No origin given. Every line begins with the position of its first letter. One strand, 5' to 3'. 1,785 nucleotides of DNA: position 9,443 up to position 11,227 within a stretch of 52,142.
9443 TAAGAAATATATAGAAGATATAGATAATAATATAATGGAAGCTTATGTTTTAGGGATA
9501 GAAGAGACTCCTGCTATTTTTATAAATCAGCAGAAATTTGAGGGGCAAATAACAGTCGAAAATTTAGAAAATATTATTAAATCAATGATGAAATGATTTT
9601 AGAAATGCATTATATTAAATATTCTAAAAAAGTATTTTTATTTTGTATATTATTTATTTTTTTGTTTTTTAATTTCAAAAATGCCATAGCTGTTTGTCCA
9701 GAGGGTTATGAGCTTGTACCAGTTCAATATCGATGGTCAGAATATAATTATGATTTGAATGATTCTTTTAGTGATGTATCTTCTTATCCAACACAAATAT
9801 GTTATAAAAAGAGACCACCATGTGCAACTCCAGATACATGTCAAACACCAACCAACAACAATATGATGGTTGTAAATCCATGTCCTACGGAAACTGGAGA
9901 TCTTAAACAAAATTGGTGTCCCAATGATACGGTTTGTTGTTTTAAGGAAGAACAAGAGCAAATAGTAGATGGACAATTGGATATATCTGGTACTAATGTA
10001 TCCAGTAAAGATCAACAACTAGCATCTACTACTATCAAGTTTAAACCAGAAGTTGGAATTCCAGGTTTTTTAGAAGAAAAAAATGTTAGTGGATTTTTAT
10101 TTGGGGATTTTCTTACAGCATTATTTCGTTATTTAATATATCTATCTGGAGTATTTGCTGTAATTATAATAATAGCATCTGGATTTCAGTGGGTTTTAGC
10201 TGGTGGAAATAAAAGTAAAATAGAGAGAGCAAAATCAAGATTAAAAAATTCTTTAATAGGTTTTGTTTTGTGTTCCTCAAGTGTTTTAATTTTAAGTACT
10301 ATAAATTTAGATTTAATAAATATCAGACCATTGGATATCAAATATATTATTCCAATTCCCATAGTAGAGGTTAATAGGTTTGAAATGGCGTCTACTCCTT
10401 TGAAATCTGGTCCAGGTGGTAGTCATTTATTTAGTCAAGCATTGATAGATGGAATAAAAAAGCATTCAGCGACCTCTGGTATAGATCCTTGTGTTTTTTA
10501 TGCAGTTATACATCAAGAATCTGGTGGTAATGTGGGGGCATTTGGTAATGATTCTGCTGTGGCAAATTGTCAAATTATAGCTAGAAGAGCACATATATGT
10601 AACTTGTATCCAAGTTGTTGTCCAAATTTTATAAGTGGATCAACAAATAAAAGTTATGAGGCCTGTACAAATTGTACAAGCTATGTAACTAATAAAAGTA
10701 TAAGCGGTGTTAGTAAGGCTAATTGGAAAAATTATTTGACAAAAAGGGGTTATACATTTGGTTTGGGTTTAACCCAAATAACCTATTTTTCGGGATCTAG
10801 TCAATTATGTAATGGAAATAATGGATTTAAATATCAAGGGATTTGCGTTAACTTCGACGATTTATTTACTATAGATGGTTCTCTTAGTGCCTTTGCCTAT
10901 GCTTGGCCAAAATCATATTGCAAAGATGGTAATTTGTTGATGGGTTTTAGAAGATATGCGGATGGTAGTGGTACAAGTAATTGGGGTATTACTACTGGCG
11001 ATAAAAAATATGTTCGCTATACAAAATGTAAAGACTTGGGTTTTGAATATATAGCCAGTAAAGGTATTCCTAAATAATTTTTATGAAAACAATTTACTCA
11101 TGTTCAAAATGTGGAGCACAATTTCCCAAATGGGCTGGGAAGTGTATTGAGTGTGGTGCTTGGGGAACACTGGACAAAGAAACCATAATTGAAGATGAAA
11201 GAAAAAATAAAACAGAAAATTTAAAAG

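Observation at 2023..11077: Relaxase-less, coupling-protein-less T4SS-like gene cluster embedded in housekeeping DNA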

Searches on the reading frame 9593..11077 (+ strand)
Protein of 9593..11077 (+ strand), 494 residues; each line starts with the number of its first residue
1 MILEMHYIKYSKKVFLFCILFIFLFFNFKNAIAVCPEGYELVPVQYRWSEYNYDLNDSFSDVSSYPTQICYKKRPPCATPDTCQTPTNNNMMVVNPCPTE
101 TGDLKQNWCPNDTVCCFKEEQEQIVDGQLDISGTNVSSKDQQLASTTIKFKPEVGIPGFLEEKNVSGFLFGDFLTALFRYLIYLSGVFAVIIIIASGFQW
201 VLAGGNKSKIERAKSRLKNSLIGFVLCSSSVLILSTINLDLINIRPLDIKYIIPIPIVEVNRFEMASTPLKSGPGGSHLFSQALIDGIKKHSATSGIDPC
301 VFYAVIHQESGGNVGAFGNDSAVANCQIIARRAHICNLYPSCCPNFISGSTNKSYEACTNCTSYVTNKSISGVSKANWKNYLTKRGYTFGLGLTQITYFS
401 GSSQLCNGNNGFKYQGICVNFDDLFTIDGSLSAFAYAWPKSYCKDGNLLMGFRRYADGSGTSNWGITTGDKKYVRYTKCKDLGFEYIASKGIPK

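Call 4: search_protein_families(library=pfam, proteins=[window:9593-11077:+], max_evalue=0.1)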
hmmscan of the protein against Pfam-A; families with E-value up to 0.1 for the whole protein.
window:9593-11077:+ (494 aa): 1 family
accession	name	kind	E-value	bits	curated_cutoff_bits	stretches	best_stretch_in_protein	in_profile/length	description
PF18895.5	T4SS_pilin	-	1e-08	35.6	26.6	1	174-236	9-70/71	Type IV secretion system pilin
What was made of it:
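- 9593..11077 (+): ORF9, 494 aa, 21 Cys: signal peptide, Cys-rich N-terminal domain, VirB2-like pilin hairpin (residues 174-236), then a C-terminal domain of about 250 aa that is probably a divergent lytic transglycosylase. In effect a VirB2-VirB1 fusion. Pfam T4SS_pilin E 1e-8, 35.6 bits, above the cut-off of 26.6 (call 4).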

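Call 37: find_homologous_proteins(query=window:9593-11074:+, max_evalue=0.001)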
Query window:9593-11074:+ (494 aa): 10 proteins with E <= 0.001 among 6817 candidates.
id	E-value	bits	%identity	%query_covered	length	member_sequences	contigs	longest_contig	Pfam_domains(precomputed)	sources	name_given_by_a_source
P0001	0.0e+0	1156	100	100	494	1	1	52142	PF18895.6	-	-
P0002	1.9e-124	435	58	71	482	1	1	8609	PF18895.6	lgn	-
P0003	7.0e-114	400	54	71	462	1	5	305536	PF18895.6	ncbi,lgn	-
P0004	6.1e-101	357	44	94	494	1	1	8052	PF18895.6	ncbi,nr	ncbi:MAG: pilin [Patescibacteria group bacterium]|nr:pilin [Patescibacteria group bacterium]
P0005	9.0e-63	231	35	85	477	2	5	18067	PF18895.6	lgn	-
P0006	3.8e-62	229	38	71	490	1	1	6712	PF18895.6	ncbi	-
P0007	1.8e-46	177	63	31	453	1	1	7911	PF18895.6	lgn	-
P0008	6.0e-39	153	61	24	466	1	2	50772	PF18895.6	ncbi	-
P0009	9.3e-31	125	53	25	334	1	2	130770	PF18895.6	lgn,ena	-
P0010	5.4e-27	113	42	33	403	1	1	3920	PF18895.6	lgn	-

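Call 57: search_protein_families(library=ncbifam, proteins=[window:9593-11074:+], max_evalue=0.05)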
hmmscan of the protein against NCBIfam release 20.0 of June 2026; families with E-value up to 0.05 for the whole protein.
window:9593-11074:+ (494 aa): 1 family
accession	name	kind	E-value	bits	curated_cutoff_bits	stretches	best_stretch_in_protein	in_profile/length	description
NF045849.1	ICE_MMCAP2_0565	equivalog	0.0012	18.5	40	1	181-234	17-73/80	Mbov_0395 family pilin-like conjugal transfer protein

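Call 58: search_protein_families(library=pfam, proteins=[P0007, P0008, P0010, P0004], max_evalue=0.05)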
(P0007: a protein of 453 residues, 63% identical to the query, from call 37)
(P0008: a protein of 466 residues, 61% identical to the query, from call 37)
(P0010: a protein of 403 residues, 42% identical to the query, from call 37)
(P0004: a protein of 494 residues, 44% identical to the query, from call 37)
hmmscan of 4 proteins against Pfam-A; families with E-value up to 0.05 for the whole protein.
P0007 (453 aa): 4 families
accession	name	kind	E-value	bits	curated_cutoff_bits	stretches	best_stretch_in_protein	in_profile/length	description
PF18895.5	T4SS_pilin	-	1.4e-09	38.3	26.6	1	191-254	8-70/71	Type IV secretion system pilin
PF02557.22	VanY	-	0.00072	19.8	25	1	325-400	7-78/132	D-alanyl-D-alanine carboxypeptidase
PF19607.4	DUF6112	-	0.022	15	25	1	192-235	16-59/88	Family of unknown function (DUF6112)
PF01427.22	Peptidase_M15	-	0.034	14.4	27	0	405-438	154-187/199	D-ala-D-ala dipeptidase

P0008 (466 aa): 3 families
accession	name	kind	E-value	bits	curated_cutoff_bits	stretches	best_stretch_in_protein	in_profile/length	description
PF18895.5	T4SS_pilin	-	7.4e-10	39.2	26.6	1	187-246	11-69/71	Type IV secretion system pilin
PF00499.25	Oxidored_q3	-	0.02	15.1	33.2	1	179-248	30-93/146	NADH-ubiquinone/plastoquinone oxidoreductase chain 6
PF00877.26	NLPC_P60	-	0.044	14.2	23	0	326-395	16-81/105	NlpC/P60 family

P0010 (403 aa): 3 families
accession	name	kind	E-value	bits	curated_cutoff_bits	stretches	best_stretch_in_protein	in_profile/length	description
PF18895.5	T4SS_pilin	-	1.5e-08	35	26.6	1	141-202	11-71/71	Type IV secretion system pilin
PF01427.22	Peptidase_M15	-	3.7e-05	24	27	1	357-379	162-184/199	D-ala-D-ala dipeptidase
PF02557.22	VanY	-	0.046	14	25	0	267-367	15-106/132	D-alanyl-D-alanine carboxypeptidase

P0004 (494 aa): 1 family
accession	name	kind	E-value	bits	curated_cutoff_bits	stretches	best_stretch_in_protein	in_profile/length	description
PF18895.5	T4SS_pilin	-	5.9e-07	29.9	26.6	1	185-244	11-69/71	Type IV secretion system pilin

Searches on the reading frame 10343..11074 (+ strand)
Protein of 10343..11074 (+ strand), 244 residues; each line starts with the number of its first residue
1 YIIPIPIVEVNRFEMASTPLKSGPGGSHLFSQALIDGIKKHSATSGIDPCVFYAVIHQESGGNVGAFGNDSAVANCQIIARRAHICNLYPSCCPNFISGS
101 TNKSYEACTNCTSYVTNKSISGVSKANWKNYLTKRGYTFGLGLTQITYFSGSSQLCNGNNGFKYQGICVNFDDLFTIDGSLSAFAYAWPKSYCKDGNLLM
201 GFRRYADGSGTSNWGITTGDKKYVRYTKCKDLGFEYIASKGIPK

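Call 36: search_solved_structures(query=window:10343-11074:+, max_evalue=10, show_alignments=2)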
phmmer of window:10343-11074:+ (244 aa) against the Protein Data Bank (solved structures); distinct sequences matched with E-value up to 10: 9.
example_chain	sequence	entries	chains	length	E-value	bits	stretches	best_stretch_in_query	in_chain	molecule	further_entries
2e45_A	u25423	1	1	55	0.33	13.7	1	181-222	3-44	Amyloid beta A4 precursor protein-binding family B member 1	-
6ghz_B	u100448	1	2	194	0.43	13.3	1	40-80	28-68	Endo-type membrane-bound lytic murein transglycosylase A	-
2y8p_A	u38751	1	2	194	0.44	13.3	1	40-80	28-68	ENDO-TYPE MEMBRANE-BOUND LYTIC MUREIN TRANSGLYCOSYLASE A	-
6gi3_B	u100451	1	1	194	0.44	13.3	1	40-80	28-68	Endo-type membrane-bound lytic murein transglycosylase A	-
3t36_A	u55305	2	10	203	0.47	13.2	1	39-80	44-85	Endo-type membrane-bound lytic murein transglycosylase A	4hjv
7tpu_A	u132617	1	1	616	0.8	12.4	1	183-233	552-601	Beta-lactamase domain-containing protein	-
6gi4_B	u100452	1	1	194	0.81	12.4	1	40-80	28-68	Endo-type membrane-bound lytic murein transglycosylase A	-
6ghy_B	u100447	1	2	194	1.1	11.9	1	40-80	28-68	Endo-type membrane-bound lytic murein transglycosylase A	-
4hjy_A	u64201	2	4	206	1.2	11.8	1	39-80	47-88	Endo-type membrane-bound lytic murein transglycosylase A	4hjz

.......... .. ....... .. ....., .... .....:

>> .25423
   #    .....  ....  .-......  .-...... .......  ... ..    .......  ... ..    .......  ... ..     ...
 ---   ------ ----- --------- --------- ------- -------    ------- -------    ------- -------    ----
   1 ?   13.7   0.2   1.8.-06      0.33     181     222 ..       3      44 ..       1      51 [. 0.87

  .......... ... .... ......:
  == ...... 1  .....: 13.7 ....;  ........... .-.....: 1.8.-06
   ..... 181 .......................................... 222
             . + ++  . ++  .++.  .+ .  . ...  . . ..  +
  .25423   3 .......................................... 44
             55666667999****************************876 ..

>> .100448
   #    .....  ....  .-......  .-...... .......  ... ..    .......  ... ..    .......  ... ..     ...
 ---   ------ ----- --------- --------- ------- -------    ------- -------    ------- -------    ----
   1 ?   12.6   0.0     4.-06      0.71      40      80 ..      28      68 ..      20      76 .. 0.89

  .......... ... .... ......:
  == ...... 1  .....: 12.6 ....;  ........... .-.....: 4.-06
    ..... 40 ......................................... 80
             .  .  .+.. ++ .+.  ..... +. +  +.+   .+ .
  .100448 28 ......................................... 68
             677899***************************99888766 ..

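Call 63: search_solved_structures(query=A8, max_evalue=10, show_alignments=1)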
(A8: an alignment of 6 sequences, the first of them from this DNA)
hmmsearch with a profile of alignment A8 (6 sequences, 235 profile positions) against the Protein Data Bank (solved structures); distinct sequences matched with E-value up to 10: 6.
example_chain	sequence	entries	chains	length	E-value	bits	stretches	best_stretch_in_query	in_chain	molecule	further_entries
9bh5_Aa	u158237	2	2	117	0.28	13.8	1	82-122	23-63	Small ribosomal subunit protein eS26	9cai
9hqv_Yb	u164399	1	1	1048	0.49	13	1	92-133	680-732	ATP-dependent Clp protease proteolytic subunit,related protein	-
9fia_BE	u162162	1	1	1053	0.51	13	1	92-133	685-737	Mitochondrial ribosomal protein, mS140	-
9sdp_BZ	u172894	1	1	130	1.8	11.2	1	82-122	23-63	Small ribosomal subunit protein eS26x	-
9h3g_Ma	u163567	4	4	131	2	11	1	82-122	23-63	Small ribosomal subunit protein eS26y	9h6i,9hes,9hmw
8g4y_B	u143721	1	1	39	7.5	9.2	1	79-99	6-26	MK1-3.6.10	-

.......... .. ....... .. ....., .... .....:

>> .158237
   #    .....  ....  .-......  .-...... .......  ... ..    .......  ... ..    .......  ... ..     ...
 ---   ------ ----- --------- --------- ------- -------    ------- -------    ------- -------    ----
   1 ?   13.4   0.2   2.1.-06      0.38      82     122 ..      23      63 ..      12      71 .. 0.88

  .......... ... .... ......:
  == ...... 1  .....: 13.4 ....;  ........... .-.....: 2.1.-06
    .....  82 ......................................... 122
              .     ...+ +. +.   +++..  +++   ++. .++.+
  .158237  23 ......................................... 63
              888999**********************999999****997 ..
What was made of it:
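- Tried and rejected: ORF9 C-terminal domain: a PDB profile search gave only spurious Cys-rich matches (call 63).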
